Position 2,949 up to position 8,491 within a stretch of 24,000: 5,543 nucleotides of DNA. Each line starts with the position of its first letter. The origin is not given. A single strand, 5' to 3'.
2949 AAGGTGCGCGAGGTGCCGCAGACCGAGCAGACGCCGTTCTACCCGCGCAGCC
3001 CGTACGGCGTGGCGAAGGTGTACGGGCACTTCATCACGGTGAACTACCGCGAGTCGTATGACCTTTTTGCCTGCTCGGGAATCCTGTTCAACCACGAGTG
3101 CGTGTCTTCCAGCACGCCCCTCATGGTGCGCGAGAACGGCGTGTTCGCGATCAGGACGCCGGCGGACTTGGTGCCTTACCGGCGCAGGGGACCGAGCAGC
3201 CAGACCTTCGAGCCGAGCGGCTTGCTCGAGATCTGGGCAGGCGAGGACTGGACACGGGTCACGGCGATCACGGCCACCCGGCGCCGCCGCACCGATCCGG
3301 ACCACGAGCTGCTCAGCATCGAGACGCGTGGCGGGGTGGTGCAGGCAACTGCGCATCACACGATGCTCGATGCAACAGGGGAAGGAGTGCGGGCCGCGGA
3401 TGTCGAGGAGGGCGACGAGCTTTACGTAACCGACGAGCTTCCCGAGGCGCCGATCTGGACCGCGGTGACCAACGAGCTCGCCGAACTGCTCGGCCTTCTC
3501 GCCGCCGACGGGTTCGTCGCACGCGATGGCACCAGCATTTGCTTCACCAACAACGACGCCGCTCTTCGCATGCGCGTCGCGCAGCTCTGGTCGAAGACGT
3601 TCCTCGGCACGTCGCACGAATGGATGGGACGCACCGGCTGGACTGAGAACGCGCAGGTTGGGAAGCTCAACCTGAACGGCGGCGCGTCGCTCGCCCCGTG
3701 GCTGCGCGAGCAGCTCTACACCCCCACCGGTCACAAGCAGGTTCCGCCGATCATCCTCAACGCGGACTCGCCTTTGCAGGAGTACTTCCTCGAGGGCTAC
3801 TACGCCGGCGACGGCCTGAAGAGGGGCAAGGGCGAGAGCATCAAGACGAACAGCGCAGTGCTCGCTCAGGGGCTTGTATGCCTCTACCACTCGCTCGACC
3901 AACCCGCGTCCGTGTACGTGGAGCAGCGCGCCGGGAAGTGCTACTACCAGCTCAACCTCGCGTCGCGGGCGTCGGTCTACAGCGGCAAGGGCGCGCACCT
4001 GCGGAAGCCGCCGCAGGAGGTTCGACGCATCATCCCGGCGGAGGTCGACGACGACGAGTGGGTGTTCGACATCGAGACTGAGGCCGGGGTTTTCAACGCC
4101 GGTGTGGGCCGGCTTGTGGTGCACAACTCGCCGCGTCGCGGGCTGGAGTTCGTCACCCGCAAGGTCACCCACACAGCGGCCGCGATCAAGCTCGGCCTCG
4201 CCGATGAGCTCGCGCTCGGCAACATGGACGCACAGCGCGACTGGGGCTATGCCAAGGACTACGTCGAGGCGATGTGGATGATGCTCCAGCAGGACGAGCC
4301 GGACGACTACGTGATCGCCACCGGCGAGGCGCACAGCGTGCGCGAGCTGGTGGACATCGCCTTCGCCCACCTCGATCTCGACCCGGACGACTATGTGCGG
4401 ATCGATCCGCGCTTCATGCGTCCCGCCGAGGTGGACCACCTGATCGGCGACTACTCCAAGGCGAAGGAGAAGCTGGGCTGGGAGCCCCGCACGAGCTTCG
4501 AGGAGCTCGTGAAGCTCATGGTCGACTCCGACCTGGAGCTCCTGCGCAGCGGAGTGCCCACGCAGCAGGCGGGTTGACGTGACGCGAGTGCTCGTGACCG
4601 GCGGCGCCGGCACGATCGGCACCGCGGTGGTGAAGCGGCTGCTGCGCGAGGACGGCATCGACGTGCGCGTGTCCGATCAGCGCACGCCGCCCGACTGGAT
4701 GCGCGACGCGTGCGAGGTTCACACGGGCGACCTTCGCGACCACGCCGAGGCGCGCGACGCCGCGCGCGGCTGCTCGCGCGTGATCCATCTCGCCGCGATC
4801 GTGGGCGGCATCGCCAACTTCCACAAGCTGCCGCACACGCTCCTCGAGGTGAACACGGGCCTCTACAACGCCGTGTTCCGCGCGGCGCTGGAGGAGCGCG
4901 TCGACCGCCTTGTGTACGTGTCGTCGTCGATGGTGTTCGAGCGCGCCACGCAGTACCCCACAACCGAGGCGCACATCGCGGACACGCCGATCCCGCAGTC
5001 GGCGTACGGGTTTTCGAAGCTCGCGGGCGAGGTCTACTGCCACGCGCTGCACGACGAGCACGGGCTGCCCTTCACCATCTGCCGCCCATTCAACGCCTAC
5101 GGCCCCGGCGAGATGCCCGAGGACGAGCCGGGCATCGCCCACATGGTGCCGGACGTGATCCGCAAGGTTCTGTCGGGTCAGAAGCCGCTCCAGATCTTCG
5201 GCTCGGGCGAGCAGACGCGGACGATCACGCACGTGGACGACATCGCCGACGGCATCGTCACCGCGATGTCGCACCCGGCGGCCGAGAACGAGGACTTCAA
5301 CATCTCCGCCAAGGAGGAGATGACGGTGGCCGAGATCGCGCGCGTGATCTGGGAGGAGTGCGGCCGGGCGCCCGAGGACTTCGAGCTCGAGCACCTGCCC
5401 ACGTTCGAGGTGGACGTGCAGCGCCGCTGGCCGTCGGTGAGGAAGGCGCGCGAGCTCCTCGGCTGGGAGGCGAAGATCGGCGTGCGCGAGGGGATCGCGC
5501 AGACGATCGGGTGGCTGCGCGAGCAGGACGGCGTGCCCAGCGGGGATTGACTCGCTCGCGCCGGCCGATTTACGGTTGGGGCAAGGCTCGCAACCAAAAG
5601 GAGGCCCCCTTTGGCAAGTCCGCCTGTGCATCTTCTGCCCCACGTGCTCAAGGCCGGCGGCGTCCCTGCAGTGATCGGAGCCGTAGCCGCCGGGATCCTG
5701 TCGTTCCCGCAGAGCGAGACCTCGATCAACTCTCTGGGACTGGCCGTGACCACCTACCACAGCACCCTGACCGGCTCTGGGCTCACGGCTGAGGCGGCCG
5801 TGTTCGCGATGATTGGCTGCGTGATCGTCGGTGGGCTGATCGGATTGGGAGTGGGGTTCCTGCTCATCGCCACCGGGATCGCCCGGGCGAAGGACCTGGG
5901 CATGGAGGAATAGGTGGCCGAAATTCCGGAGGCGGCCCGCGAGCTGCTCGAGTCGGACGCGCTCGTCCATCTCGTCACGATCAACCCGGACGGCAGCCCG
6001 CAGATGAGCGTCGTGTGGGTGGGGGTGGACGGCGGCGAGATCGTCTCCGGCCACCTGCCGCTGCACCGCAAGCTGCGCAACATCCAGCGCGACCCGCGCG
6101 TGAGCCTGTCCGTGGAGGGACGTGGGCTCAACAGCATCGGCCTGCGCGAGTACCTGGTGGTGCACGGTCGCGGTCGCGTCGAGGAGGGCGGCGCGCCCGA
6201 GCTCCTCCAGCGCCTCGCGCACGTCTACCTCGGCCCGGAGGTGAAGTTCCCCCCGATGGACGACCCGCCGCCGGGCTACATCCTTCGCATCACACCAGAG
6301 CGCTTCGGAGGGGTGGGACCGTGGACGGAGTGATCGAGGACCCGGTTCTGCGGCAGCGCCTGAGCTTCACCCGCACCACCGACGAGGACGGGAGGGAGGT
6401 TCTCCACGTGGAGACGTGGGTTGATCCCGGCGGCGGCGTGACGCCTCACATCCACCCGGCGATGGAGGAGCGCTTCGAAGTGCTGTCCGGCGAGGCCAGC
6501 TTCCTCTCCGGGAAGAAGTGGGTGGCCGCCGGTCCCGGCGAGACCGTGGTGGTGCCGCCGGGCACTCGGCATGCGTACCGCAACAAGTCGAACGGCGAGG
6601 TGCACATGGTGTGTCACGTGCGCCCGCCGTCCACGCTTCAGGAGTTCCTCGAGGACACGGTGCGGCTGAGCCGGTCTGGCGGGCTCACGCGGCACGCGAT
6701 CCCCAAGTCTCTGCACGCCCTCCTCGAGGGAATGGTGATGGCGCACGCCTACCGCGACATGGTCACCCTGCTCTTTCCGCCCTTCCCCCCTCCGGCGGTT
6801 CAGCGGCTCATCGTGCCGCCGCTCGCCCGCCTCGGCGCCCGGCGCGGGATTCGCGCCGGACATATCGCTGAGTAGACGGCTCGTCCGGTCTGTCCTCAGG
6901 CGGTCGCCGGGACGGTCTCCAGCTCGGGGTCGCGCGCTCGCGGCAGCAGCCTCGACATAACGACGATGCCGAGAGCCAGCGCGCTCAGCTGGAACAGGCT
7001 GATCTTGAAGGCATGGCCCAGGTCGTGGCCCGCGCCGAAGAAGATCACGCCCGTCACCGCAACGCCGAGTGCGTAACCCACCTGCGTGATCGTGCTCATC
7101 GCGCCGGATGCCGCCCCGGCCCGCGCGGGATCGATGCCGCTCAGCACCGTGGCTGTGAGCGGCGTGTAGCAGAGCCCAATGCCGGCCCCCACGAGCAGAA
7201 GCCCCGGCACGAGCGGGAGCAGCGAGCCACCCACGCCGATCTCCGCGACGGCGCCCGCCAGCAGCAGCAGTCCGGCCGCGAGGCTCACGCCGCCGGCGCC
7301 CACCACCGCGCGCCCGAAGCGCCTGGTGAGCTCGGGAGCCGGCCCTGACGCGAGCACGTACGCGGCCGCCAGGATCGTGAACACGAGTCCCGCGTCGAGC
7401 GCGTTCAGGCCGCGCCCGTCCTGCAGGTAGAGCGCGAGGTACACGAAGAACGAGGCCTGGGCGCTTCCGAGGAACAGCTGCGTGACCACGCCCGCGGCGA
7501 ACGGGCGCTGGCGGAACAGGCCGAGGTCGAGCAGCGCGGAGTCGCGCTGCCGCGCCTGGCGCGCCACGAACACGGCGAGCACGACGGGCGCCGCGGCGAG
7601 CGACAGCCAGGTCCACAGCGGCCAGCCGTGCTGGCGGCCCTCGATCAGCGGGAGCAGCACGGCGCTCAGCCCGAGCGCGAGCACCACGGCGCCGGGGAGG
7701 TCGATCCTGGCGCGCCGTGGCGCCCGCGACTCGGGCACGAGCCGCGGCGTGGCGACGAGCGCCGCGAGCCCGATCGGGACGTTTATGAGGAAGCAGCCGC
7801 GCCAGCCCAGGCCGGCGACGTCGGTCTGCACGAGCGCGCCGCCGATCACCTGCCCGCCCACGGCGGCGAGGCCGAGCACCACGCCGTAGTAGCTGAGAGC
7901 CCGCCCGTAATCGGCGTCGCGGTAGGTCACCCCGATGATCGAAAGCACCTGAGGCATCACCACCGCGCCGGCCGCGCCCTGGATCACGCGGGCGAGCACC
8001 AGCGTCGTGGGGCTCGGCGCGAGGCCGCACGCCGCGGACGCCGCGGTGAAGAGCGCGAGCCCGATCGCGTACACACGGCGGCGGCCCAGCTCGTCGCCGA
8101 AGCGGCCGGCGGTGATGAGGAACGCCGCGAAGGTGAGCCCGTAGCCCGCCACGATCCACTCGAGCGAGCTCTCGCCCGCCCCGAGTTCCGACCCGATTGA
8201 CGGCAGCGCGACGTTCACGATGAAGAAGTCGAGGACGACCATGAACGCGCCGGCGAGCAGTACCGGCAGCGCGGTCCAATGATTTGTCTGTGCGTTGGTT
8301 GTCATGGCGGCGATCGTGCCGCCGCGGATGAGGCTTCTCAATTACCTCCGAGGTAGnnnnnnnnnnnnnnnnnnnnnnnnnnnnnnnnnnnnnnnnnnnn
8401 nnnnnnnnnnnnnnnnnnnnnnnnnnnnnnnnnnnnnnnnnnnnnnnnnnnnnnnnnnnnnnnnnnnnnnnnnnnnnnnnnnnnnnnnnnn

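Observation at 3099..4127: Homing-endonuclease intein splitting the invariant NHE|SPRRG motif of GDP-mannose 4,6-dehydratase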

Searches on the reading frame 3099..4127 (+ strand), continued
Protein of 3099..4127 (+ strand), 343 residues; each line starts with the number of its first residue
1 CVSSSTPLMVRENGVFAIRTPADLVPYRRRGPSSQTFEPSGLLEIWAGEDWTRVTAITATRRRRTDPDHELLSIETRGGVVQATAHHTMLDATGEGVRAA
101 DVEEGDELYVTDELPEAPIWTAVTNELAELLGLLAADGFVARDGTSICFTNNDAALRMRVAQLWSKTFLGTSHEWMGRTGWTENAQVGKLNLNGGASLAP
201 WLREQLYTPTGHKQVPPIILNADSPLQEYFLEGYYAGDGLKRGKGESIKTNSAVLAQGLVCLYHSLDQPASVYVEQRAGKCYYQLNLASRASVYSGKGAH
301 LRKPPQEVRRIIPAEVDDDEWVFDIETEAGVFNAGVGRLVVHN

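Call 66: search_protein_families(library=pfam, proteins=[P0175, P0183, P0186, P0191, P0221, P0235, P0244], max_evalue=0.00001)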
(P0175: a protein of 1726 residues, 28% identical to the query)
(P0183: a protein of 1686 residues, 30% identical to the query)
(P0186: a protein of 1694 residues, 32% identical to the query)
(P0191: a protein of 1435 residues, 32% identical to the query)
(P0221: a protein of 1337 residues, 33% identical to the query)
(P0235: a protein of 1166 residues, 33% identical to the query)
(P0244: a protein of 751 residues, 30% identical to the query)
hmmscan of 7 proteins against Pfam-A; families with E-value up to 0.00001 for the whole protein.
P0175 (1726 aa): 2 families
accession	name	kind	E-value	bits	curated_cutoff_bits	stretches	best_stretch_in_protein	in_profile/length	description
PF14528.11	LAGLIDADG_3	-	7.3e-18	65.1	22.5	0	1328-1399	3-77/82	LAGLIDADG-like domain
PF14890.11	Intein_splicing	-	8e-12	45.7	35.8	0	920-1206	38-155/155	Intein splicing domain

P0183 (1686 aa): 4 families
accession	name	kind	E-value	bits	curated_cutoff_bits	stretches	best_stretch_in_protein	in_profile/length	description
PF00136.26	DNA_pol_B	-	2.6e-66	224.7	23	2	446-627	1-166/453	DNA polymerase family B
PF03104.25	DNA_pol_B_exo1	-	4.6e-38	131.4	23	1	132-360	3-242/242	DNA polymerase family B, exonuclease domain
PF14890.11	Intein_splicing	-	8.3e-11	42.4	35.8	0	643-998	11-155/155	Intein splicing domain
PF14528.11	LAGLIDADG_3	-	3.6e-06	27.6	22.5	0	1290-1334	3-49/82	LAGLIDADG-like domain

P0186 (1694 aa): 2 families
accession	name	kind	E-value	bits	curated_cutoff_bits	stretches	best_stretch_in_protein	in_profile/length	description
PF00136.26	DNA_pol_B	-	4.1e-52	177.9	23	3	68-238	2-145/453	DNA polymerase family B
PF14890.11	Intein_splicing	-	2.1e-17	63.8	35.8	2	304-783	3-155/155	Intein splicing domain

P0191 (1435 aa): 4 families
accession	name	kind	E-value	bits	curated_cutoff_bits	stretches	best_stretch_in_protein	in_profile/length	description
PF00136.26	DNA_pol_B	-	1e-37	130.5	23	3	1135-1259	228-368/453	DNA polymerase family B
PF14890.11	Intein_splicing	-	3.4e-21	76.1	35.8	1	272-750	3-155/155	Intein splicing domain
PF14528.11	LAGLIDADG_3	-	4.1e-07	30.6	22.5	0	526-575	3-55/82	LAGLIDADG-like domain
PF05204.19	Hom_end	-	1e-06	29.3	21.1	0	1018-1084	2-70/110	Homing endonuclease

P0221 (1337 aa): 2 families
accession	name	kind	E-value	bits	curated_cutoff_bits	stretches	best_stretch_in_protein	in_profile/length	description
PF00136.26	DNA_pol_B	-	4.6e-25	88.8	23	2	804-1024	261-450/453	DNA polymerase family B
PF14890.11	Intein_splicing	-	1.3e-10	41.7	35.8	1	415-725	20-155/155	Intein splicing domain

P0235 (1166 aa): 3 families
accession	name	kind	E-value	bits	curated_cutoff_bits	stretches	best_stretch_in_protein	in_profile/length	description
PF00136.26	DNA_pol_B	-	8.2e-18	64.8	23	1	379-543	34-202/453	DNA polymerase family B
PF03104.25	DNA_pol_B_exo1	-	1.5e-12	47.8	23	1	116-285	62-241/242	DNA polymerase family B, exonuclease domain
PF14528.11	LAGLIDADG_3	-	3.5e-08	34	22.5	0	768-836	3-68/82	LAGLIDADG-like domain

P0244 (751 aa): 2 families
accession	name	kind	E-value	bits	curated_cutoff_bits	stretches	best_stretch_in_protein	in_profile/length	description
PF00534.26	Glycos_transf_1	-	5.6e-15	55.7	26.4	1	623-684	83-143/172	Glycosyl transferases group 1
PF13692.12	Glyco_trans_1_4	-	1.9e-14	54.6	27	1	604-684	55-127/142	Glycosyl transferases group 1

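Call 71: list_cluster_members(proteins=[P0159, P0171, P0144, P0148, P0157, P0160, P0162, P0166, P0178, P0238])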
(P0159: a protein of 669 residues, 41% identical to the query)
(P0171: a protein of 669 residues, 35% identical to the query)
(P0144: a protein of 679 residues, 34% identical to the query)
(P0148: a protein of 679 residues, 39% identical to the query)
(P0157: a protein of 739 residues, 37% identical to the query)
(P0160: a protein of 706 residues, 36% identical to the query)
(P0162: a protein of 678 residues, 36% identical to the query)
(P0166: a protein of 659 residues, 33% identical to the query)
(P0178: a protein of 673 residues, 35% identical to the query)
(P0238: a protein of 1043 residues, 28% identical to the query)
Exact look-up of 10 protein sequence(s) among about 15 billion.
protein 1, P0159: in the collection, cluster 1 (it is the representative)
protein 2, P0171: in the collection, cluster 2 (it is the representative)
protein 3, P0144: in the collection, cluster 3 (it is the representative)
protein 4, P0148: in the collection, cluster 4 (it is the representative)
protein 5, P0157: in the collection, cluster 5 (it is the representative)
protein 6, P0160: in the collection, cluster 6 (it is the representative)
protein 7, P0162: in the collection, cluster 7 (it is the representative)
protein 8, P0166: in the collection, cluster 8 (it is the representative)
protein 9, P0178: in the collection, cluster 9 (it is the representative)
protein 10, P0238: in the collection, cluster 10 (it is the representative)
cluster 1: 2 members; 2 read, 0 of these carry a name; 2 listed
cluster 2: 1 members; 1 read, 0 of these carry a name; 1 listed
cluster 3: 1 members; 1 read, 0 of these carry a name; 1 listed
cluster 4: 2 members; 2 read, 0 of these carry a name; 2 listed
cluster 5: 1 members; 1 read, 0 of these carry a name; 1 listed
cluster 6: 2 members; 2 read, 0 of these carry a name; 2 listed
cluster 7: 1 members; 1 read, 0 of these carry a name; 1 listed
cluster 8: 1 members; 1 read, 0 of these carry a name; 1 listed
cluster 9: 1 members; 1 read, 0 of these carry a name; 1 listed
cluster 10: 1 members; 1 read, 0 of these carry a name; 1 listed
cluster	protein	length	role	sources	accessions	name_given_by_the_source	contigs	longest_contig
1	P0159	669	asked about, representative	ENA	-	-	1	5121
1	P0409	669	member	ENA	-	-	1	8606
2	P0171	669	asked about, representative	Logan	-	-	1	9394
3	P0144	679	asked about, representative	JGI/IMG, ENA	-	-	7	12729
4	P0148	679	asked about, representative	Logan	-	-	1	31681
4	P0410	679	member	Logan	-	-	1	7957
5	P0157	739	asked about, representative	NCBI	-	-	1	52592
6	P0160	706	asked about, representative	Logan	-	-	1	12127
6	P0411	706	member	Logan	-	-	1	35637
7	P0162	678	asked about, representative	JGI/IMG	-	-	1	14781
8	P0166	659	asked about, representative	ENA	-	-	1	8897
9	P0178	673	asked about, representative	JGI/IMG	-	-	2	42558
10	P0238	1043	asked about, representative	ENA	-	-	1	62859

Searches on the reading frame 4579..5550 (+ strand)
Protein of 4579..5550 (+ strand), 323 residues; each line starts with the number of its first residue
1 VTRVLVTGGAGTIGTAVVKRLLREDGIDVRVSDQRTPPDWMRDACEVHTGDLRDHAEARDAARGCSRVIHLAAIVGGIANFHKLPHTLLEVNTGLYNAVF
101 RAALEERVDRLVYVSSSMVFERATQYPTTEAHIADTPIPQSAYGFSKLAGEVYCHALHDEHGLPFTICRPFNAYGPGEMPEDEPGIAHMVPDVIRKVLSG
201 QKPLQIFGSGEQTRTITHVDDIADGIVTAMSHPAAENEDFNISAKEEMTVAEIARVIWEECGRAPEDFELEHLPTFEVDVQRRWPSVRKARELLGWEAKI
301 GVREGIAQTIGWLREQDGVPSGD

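Call 22: search_protein_families(library=pfam, proteins=[window:4579-5550:+], max_evalue=0.001)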
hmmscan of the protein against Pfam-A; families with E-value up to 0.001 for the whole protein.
window:4579-5550:+ (323 aa): 8 families
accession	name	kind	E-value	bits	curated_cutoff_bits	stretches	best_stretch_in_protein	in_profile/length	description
PF01370.27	Epimerase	-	3.2e-53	181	20.9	1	4-242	1-239/240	NAD dependent epimerase/dehydratase family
PF16363.11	GDP_Man_Dehyd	-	3e-34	119.4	27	1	5-309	1-332/332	GDP-mannose 4,6 dehydratase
PF01073.25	3Beta_HSD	-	6.6e-18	65.2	22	1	5-231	1-230/280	3-beta hydroxysteroid dehydrogenase/isomerase family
PF04321.23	RmlD_sub_bind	-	8.1e-17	61.6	27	1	3-267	2-237/287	RmlD substrate binding domain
PF07993.18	NAD_binding_4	-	1.2e-12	48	20.1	1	56-197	80-226/258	Male sterility protein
PF13460.12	NAD_binding_10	-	1.3e-10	41.9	27.2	1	8-170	1-143/184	NAD(P)H-binding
PF02719.21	Polysacc_synt_2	-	1.2e-06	28.4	20.2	1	4-117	1-129/293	Polysaccharide biosynthesis protein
PF05368.20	NmrA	-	0.0004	20.5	27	0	3-116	4-107/298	NmrA-like family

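Call 55: search_protein_families(library=ncbifam, proteins=[window:4579-5550:+], max_evalue=1e-15)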
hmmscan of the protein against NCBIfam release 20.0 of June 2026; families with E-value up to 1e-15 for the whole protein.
window:4579-5550:+ (323 aa): 11 families
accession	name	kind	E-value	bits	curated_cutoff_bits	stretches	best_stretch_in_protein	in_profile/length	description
TIGR04180.1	EDH_00030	hypoth_equivalog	2.4e-37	128.6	475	1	4-299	1-295/297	NAD-dependent 4,6-dehydratase LegB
NF047922.1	GDPFucSynFcl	equivalog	5.2e-33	114.8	500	1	2-314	3-302/308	GDP-L-fucose synthase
TIGR01181.1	dTDP_gluc_dehyt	equivalog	1.6e-29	103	365.1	1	3-316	1-314/321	dTDP-glucose 4,6-dehydratase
TIGR01179.1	galE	equivalog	5.9e-28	97.7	262.3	1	3-315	1-327/332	UDP-glucose 4-epimerase GalE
TIGR03466.1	HpnA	hypoth_equivalog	4.5e-27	94.8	367.65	1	3-278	2-263/327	hopanoid-associated sugar epimerase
NF008872.0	PRK11908.1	equivalog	2.4e-19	69.6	294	1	1-315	1-337/349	bifunctional UDP-4-keto-pentose/UDP-xylose synthase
TIGR02197.1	heptose_epim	equivalog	1.9e-18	66.7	274.6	1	4-313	1-313/316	ADP-glyceromanno-heptose 6-epimerase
NF007956.0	PRK10675.1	subfamily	5.9e-18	65.1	394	1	3-313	2-329/338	UDP-glucose 4-epimerase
NF042422.1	oxyalk_red_OleD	equivalog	1.5e-17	64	580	1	3-259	2-248/329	2-alkyl-3-oxoalkanoate reductase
NF005998.1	PRK08125.1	equivalog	4.7e-16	58.3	777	0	2-312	316-648/649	bifunctional UDP-4-amino-4-deoxy-L-arabinose formyltransferase/UDP-glucuronic acid oxidase ArnA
NF041293.1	G6PDh_Azf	equivalog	5.4e-16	58.8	400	0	3-169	4-178/252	NAD-dependent glucose-6-phosphate dehydrogenase Azf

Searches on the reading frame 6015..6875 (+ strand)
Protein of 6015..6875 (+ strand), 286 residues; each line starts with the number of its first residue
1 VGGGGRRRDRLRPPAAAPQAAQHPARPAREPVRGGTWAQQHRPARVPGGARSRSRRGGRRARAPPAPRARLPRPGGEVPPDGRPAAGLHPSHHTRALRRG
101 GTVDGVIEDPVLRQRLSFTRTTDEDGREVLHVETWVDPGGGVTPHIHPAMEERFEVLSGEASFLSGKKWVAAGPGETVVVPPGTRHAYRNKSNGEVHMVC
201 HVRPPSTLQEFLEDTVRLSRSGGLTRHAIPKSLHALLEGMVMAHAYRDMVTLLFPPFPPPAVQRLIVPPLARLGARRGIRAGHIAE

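Call 22: search_protein_families(library=pfam, proteins=[window:6015-6875:+], max_evalue=0.001)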
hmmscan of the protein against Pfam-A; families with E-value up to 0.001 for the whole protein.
window:6015-6875:+ (286 aa): 3 families
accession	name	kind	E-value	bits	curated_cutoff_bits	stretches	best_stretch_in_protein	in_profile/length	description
PF07883.17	Cupin_2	-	9.9e-14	51.3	27.2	1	136-200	5-68/70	Cupin domain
PF02311.25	AraC_binding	-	7.4e-06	26.2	21.1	1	156-240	29-116/135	AraC-like ligand binding domain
PF16867.11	DMSP_lyase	-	0.00072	19.8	27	0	145-191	111-156/162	Dimethlysulfonioproprionate lyase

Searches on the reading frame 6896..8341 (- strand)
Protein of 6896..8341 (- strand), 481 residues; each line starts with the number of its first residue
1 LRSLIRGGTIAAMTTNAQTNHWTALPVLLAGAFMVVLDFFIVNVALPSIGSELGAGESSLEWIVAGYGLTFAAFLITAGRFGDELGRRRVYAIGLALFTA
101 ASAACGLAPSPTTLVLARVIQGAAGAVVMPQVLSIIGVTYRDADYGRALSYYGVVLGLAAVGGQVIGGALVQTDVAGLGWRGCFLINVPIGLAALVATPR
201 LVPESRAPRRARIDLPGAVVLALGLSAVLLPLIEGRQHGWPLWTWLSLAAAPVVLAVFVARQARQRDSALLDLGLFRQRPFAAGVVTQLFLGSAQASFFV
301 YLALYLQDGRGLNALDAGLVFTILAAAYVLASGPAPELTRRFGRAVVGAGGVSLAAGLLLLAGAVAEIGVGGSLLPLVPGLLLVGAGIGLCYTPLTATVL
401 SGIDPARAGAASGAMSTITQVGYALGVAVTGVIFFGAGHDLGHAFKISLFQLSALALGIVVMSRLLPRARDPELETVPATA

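Call 22: search_protein_families(library=pfam, proteins=[window:6896-8341:-], max_evalue=0.001)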
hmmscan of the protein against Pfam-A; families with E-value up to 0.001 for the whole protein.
window:6896-8341:- (481 aa): 2 families
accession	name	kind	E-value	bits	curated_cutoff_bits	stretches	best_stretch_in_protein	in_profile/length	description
PF07690.21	MFS_1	-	9.2e-48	163.4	33.4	1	28-426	1-346/347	Major Facilitator Superfamily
PF00083.30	Sugar_tr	-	0.00024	20.6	22.3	1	31-205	9-194/452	Sugar (and other) transporter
